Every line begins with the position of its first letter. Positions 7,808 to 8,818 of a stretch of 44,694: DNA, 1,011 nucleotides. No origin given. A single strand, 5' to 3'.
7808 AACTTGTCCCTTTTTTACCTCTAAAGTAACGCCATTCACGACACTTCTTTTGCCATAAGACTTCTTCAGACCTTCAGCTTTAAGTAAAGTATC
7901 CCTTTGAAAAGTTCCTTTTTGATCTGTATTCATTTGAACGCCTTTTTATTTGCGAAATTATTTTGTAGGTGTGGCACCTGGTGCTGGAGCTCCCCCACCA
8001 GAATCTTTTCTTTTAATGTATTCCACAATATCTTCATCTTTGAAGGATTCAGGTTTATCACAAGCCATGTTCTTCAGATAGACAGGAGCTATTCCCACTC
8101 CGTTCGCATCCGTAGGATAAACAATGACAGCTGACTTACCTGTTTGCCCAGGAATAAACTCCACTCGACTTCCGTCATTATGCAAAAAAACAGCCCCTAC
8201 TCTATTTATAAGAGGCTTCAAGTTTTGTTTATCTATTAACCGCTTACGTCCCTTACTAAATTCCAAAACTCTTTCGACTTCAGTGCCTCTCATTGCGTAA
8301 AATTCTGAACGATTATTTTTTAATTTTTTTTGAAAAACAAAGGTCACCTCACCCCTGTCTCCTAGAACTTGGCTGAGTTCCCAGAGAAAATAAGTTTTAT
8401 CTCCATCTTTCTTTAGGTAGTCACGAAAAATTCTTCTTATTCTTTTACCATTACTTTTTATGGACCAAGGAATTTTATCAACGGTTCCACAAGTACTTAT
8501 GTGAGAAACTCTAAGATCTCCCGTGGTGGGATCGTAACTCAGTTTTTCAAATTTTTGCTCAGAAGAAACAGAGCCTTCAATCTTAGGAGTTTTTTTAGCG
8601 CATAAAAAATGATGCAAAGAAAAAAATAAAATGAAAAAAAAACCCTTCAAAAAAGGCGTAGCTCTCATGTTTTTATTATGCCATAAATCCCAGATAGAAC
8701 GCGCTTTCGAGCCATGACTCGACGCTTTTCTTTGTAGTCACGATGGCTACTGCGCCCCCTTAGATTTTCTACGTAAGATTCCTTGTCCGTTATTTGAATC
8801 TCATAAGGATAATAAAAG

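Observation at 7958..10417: Candidate uncharacterised three-gene module fused to the front of the lptB-rpoN-hpf operon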

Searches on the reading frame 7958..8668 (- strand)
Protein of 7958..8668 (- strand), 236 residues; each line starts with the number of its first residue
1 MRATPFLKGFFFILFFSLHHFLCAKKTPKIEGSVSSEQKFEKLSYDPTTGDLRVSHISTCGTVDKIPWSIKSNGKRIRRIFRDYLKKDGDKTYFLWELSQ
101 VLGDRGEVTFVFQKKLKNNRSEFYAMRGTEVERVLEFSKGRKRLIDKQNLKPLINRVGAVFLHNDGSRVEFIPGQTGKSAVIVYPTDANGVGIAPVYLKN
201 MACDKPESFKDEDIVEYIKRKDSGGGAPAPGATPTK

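Call 3: search_protein_families(library=pfam, proteins=[window:7958-8668:-], max_evalue=0.1)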
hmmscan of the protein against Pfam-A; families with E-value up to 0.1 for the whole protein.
window:7958-8668:- (236 aa): 0 families

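Call 4: search_protein_families(library=ncbifam, proteins=[window:7958-8668:-], max_evalue=0.1)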
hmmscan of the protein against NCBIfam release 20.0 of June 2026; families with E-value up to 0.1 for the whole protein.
window:7958-8668:- (236 aa): 0 families

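Call 7: search_solved_structures(query=window:7958-8668:-, max_evalue=10, show_alignments=2)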
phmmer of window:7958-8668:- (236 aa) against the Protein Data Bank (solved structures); distinct sequences matched with E-value up to 10: 2.
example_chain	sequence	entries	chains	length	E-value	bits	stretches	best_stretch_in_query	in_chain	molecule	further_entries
6bzh_A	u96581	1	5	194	0.65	12.6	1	78-121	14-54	Probable ATP-dependent RNA helicase DDX58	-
5oeu_A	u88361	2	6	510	2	11.1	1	6-44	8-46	Glutathione synthetase-like effector 22 (Gpa-GSS22-closed) | Glutathione synthetase-like effector 22 (Gpa-GSS22-apo)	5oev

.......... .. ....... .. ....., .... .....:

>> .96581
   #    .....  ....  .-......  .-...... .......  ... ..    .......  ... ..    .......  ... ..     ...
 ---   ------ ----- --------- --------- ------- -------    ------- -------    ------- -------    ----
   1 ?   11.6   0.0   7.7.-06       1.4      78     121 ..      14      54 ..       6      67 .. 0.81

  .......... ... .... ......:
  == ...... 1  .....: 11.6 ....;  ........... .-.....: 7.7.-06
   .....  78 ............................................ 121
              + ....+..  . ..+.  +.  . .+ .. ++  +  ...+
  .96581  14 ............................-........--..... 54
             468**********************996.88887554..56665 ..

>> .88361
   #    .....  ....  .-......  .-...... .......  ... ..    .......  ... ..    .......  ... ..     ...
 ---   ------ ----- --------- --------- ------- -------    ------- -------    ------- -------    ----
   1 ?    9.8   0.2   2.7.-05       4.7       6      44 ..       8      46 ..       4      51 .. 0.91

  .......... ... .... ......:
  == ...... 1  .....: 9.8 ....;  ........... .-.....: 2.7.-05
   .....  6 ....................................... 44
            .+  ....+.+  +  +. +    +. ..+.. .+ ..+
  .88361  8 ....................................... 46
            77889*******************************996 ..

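Call 11: find_homologous_proteins(query=window:7958-8668:-)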
Query window:7958-8668:- (236 aa): 16 proteins with E <= 0.001 among 355 candidates.
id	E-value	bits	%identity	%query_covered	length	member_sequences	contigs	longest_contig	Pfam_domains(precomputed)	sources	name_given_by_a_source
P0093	5.3e-149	512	96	100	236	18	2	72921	-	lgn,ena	-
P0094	1.0e-113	397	72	100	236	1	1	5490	-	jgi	-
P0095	3.3e-106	372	72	93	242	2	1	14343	-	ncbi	-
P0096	7.0e-105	368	70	93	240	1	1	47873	-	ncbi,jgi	jgi:hypothetical protein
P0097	2.3e-103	363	72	86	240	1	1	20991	-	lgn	-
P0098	5.4e-101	355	71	86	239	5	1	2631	-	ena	-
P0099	2.1e-98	347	66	100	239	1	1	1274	-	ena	-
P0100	1.6e-96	340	68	93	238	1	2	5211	-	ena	-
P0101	4.0e-65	238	58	72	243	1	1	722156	-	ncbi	ncbi:MAG: hypothetical protein R3A80_00045 [Bdellovibrionota bacterium]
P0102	6.7e-65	237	51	85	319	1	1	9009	-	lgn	-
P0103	1.5e-64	236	58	74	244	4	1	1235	-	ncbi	-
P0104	3.4e-64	235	50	86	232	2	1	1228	-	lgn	-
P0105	5.3e-62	227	48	94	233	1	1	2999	-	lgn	-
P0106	6.8e-62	227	57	72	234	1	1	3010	-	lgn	-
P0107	2.5e-60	222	50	86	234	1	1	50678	-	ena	-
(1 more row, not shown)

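Call 28: predict_structure(alignment_id=A1)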
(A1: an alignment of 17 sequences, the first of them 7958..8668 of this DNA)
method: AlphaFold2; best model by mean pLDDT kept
length: 236 residues; sequences in the alignment: 17
mean_pLDDT: 70.5   pTM: 0.63
mean pLDDT of the five models: 70.5, 68.6, 68.1, 68.1, 67.9
residues with pLDDT >= 90: 53; 70-90: 83; 50-70: 49; < 50: 51
segments of 3 or more residues with pLDDT < 50: 1-12, 18-20, 22-37, 219-236
pLDDT, mean of each block of 10 residues (from residue 1): 41 51 41 46 81 90 88 88 92 93 86 85 81 62 57 61 92 77 90 87 65 51 38 33
secondary structure, 60 per line:
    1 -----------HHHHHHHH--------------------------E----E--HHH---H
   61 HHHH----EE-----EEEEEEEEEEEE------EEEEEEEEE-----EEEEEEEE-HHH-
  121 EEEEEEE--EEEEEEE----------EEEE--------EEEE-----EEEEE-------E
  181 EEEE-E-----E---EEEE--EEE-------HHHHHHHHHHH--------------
elements in order: H12-19 H60-64 E76-87 E94-102 E108-115 E121-127 E130-136 E147-150 E159-162 E168-172 E180-184 E196-199 E202-204 H212-222

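Call 33: fold_search(model_id=the predicted structure, library=pdb)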
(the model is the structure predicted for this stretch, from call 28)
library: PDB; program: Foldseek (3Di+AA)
matches with E <= 10: 297; with E <= 0.001: 0
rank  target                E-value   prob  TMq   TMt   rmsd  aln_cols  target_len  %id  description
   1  3m4w_A                1.6e-01  0.41  0.21  0.18  23.0       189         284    7  Structural basis for the negative regulation of bacterial stress response by RseB (released 2010-05-05)
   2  2p4b_C                2.0e-01  0.30  0.20  0.19  14.3       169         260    8  Crystal structure of E.coli RseB (released 2007-05-22)
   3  2ihe                  2.2e-01  0.07  0.11  0.12  17.8       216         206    9  Crystal structure of wild-type single-stranded DNA binding protein from Thermus aquaticus (released 2007-01-02)
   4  2v43_A                3.1e-01  0.25  0.21  0.19  13.1       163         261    7  Crystal structure of RseB: a sensor for periplasmic stress response in E. coli (released 2007-08-28)
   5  4ge1_A                3.4e-01  0.30  0.22  0.26  11.8       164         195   17  Structure of the tryptamine complex of the amine binding protein of Rhodnius prolixus (released 2013-01-02)
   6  3m4w_D                4.0e-01  0.23  0.21  0.19  14.7       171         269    7  Structural basis for the negative regulation of bacterial stress response by RseB (released 2010-05-05)
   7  1g85_B                4.6e-01  0.09  0.14  0.19  15.9       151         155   14  CRYSTAL STRUCTURE OF BOVINE ODORANT BINDING PROTEIN COMPLEXED WITH IS NATURAL LIGAND (released 2002-06-26)
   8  4hfo_B                6.0e-01  0.16  0.20  0.23  12.5       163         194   17  Biogenic amine-binding protein selenomethionine derivative (released 2013-01-02)
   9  3m4w_C                6.7e-01  0.20  0.21  0.19  14.4       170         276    7  Structural basis for the negative regulation of bacterial stress response by RseB (released 2010-05-05)
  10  6rfz                  7.0e-01  0.21  0.21  0.16  15.6       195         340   11  Photorhabdus laumondii lectin PLL2 in complex with D-glucose (released 2020-07-01)
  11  2v43_C                7.8e-01  0.13  0.19  0.17  14.8       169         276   10  Crystal structure of RseB: a sensor for periplasmic stress response in E. coli (released 2007-08-28)
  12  1obp_B                8.7e-01  0.06  0.14  0.19  17.2       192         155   14  ODORANT-BINDING PROTEIN FROM BOVINE NASAL MUCOSA (released 1996-10-14)
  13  1obp_A                8.7e-01  0.06  0.14  0.18  17.5       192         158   14  ODORANT-BINDING PROTEIN FROM BOVINE NASAL MUCOSA (released 1996-10-14)
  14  4w64_C                8.7e-01  0.04  0.14  0.19  20.7       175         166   14  Hcp1 protein from Acinetobacter baumannii AB0057 (released 2015-07-01)
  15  6t96                  9.1e-01  0.18  0.22  0.17  16.0       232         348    9  Photorhabdus laumondii subsp. laumondii lectin PLL3 (released 2019-12-25)
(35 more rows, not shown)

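Call 51: search_protein_families(library=pfam, alignment_id=A1, max_evalue=10)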
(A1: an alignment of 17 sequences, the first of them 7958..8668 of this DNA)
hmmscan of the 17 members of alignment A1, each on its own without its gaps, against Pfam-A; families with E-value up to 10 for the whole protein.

A. member 1, window:7958-8668:- (236 aa): 1 family
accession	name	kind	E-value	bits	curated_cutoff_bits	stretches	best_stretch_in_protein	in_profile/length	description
PF11328.14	DUF3130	-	0.19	12.5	25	1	49-89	42-82/89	Protein of unknown function (DUF3130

B. families by the number of members that match (of 17 scanned): 5 families
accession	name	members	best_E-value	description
PF23993.1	DUF7311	1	0.0066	Domain of unknown function (DUF7311)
PF20018.4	VMAP-M14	1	0.021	vWA-MoxR associated protein middle region (VMAP-M) 14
PF00428.24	Ribosomal_60s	1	0.17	60s Acidic ribosomal protein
PF11328.14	DUF3130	1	0.19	Protein of unknown function (DUF3130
PF21013.2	LOC400499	1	0.36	LOC400499 family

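Call 52: search_protein_families(library=padloc, proteins=[window:7958-8668:-], max_evalue=1)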
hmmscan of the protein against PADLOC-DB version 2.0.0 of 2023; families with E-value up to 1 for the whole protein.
window:7958-8668:- (236 aa): 0 families

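Call 53: search_protein_representatives(alignment_id=A1)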
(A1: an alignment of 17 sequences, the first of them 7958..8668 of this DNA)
Query: 17 sequences, 238 profile positions. Proteins with E-value up to 0.001 (for the whole library): 43; up to 1e-10: 40; up to 1e-30: 20. The best 43 are listed.
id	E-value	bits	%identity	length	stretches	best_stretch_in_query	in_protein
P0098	4.2e-115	399.1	-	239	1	1-229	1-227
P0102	2.3e-100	350.9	-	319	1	14-230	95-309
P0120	1.1e-76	273.3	-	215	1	42-224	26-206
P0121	1.9e-49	184.2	-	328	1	57-231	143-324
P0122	1.0e-39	152.4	-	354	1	53-229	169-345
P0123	1.0e-37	145.9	-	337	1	55-232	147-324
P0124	4.7e-37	143.7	-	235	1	54-221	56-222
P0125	1.7e-36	141.9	-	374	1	56-230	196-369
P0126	3.1e-36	141.0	-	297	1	55-235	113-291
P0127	8.0e-36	139.6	-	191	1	57-233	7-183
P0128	9.9e-36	139.3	-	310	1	52-229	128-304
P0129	1.6e-35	138.6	-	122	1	1-117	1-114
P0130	6.5e-35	136.6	-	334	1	15-213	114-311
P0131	3.3e-34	134.3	-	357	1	49-229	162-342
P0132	3.4e-34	134.3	-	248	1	54-231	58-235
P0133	1.3e-33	132.4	-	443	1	55-222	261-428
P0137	3.6e-32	127.6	-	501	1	48-219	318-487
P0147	1.4e-27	112.6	-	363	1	56-226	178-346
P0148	3.2e-25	104.9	-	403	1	30-229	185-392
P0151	7.6e-24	100.4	-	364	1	56-228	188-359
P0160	2.2e-04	36.7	-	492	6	44-74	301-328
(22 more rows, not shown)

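Call 58: search_solved_structures(query=A3, max_evalue=10)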
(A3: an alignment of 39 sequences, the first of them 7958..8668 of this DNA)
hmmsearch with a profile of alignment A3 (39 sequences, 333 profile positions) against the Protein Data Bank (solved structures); distinct sequences matched with E-value up to 10: 4.
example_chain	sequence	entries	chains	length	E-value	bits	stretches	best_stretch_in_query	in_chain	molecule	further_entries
4bgn_A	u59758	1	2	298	0.26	13.4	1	17-102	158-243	VOLTAGE-GATED SODIUM CHANNEL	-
8zd1_R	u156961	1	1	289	2.7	10.1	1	78-108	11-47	G-protein coupled receptor 4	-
6b85_J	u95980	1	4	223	3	9.9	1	42-140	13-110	TMHC4_R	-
5xj5_A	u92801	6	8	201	9.9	8.2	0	43-107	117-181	Glycerol-3-phosphate acyltransferase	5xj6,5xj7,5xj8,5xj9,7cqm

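Call 64: search_protein_families(library=pfam, proteins=[P0137, P0133, P0148, P0125, P0151, P0147, P0160, P0122], max_evalue=0.01)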
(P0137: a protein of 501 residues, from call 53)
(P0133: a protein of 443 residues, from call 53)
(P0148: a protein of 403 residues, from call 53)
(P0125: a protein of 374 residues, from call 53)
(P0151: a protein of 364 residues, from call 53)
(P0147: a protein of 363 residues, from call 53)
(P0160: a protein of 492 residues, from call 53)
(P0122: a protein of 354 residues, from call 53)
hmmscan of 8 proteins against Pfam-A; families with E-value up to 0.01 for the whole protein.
P0137 (501 aa): 0 families

P0133 (443 aa): 0 families

P0148 (403 aa): 0 families

P0125 (374 aa): 0 families

P0151 (364 aa): 0 families

P0147 (363 aa): 0 families

P0160 (492 aa): 4 families
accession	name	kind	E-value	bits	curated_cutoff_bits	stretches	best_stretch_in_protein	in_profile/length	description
PF05257.22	CHAP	-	9.2e-16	58.5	26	1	86-166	3-81/81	CHAP domain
PF18573.7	BclA_C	-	4.3e-06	27.1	38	0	210-266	4-62/128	BclA C-terminal domain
PF12652.12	CotJB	-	7.5e-06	26.5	29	0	205-231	45-71/76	CotJB protein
PF01333.25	Apocytochr_F_C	-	0.00027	21.4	30.4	0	285-320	9-44/118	Apocytochrome F, C-terminal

P0122 (354 aa): 0 families

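Call 76: fold_search(model_id=the predicted structure, library=viral)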
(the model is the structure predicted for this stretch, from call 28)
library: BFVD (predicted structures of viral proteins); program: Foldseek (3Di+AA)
matches with E <= 10: 356; with E <= 0.001: 0
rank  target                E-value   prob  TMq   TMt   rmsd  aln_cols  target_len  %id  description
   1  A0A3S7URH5            6.0e-02  0.23  0.18  0.14  23.2       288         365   10  (no name in the UniProt tables at hand)
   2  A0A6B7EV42            1.4e-01  0.23  0.17  0.14  21.5       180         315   13  (no name in the UniProt tables at hand)
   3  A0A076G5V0            2.1e-01  0.28  0.17  0.09  20.5       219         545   11  Tail fiber repeat family protein [Escherichia phage Av-05]
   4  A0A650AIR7            2.7e-01  0.08  0.14  0.08  26.5       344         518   11  (no name in the UniProt tables at hand)
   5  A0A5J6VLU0            3.0e-01  0.05  0.11  0.07  22.8       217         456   13  Uncharacterized protein [Megaviridae environmental sample]
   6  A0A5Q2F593            3.1e-01  0.08  0.14  0.03  31.4       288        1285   14  ADP-ribosyltransferase [Gordonia phage Sixama]
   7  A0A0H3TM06            3.5e-01  0.18  0.17  0.13  16.2       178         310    8  (no name in the UniProt tables at hand)
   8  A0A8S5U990            3.5e-01  0.16  0.18  0.23  17.2       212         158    8  Uncharacterized protein [Podoviridae sp. ctrJu12]
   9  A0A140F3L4            3.5e-01  0.09  0.15  0.09  18.4       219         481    7  Uncharacterized protein [Pyrobaculum filamentous virus 1]
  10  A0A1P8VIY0            4.3e-01  0.14  0.15  0.16  18.9       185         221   11  Uncharacterized protein [Murid betaherpesvirus 3]
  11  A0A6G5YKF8            5.0e-01  0.08  0.13  0.15  16.2       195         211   13  (no name in the UniProt tables at hand)
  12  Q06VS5                5.0e-01  0.08  0.14  0.07  17.9       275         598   11  (no name in the UniProt tables at hand)
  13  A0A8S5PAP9            5.6e-01  0.09  0.18  0.10  40.2       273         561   13  Neck appendage protein [Siphoviridae sp. ctpoI7]
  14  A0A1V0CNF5            5.6e-01  0.06  0.14  0.07  20.2       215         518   12  (no name in the UniProt tables at hand)
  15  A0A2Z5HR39            5.9e-01  0.12  0.17  0.05  33.7       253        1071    9  L-shaped tail fiber [Salmonella phage S132]
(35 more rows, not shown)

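Call 78: find_related_loci(query=A1, collection=metagenome_contigs, flank=4500)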
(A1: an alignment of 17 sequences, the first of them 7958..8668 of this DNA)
Query A1 (236 aa) in metagenome_contigs; peptide patterns used: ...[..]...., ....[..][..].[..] (x = any residue, [..] = any of these).
164 stretches matched a pattern; 2 encode a relative of the query (tblastn E <= 1e-3); 2 distinct loci.
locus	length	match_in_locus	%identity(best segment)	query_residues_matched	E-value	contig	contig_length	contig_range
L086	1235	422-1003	55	23-214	2e-76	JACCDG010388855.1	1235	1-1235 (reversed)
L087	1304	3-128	98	195-236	2e-24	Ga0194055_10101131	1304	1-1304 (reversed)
